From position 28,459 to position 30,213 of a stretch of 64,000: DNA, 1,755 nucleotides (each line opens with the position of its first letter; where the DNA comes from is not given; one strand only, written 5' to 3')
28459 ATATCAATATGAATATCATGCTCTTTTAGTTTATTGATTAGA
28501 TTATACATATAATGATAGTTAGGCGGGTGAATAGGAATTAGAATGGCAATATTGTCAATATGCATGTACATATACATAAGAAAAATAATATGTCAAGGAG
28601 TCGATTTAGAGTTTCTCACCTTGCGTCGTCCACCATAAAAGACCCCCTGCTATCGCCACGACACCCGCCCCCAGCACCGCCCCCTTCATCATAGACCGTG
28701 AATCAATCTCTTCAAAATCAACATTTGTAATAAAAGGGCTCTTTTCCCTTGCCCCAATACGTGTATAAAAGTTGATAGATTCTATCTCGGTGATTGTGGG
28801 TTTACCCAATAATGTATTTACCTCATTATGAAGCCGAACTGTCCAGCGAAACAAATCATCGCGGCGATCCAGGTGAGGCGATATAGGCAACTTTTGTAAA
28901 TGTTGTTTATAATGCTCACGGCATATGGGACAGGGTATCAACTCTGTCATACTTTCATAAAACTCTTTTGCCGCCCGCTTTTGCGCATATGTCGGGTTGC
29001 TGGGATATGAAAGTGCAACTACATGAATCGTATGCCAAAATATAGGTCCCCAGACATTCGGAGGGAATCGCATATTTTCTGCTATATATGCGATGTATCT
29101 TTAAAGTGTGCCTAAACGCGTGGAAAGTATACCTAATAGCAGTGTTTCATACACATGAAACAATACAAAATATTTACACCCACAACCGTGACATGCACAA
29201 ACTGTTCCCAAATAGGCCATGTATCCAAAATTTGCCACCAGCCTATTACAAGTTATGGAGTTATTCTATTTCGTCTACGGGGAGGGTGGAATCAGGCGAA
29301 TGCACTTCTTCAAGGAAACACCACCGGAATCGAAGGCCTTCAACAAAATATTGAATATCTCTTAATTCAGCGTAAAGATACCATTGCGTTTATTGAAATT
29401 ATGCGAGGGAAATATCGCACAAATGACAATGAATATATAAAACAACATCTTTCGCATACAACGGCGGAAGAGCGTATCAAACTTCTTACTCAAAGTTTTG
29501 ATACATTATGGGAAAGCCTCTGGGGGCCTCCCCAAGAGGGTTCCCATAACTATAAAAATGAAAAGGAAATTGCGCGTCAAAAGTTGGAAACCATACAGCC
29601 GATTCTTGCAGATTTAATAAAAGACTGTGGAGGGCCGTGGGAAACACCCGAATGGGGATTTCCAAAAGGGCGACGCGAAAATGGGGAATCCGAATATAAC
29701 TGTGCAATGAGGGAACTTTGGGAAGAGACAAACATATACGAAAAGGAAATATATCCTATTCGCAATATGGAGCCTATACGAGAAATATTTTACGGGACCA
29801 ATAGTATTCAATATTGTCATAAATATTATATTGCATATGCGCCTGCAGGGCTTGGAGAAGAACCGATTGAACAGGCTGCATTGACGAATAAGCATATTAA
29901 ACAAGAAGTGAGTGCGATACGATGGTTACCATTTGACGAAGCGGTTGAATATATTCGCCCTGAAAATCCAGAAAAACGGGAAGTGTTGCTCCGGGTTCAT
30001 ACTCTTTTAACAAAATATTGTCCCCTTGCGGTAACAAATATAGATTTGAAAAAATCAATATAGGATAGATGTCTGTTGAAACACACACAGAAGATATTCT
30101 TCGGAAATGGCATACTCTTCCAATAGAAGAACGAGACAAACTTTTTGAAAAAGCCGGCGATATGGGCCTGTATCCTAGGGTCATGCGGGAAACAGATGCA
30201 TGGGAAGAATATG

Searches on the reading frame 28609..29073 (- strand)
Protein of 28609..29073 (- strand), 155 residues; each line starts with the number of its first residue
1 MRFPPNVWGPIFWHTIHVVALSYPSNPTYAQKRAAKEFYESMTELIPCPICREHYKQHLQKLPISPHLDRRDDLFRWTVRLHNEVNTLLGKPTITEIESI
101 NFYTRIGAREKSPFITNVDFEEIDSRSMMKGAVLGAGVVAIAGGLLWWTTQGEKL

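Call 69: search_protein_families(library=pfam, proteins=[window:28609-29073:-], max_evalue=0.001)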
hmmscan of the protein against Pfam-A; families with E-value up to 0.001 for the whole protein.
window:28609-29073:- (155 aa): 1 family
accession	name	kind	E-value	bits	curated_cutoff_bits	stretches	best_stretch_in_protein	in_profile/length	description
PF04777.18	Evr1_Alr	-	1.3e-20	74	27.6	1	12-95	3-84/93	Erv1 / Alr family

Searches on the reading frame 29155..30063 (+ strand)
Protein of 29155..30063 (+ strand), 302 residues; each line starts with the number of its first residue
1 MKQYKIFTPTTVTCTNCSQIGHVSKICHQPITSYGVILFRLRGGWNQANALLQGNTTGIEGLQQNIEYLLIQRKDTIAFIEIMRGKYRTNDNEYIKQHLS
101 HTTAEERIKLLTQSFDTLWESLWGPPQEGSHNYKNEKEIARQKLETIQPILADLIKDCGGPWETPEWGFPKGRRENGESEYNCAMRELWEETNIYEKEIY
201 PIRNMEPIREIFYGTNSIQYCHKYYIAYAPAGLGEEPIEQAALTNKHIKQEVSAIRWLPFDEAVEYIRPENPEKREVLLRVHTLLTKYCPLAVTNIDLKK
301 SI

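Call 48: search_protein_families(library=pfam, proteins=[window:29155-30063:+], max_evalue=0.01)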
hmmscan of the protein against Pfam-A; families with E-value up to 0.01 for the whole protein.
window:29155-30063:+ (302 aa): 2 families
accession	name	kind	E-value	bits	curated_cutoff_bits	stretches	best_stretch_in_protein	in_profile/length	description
PF00293.34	NUDIX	-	6.8e-14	52.5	21.1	1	164-278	29-131/134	NUDIX domain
PF00098.28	zf-CCHC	-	0.005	17.3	20.8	1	13-27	2-16/18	Zinc knuckle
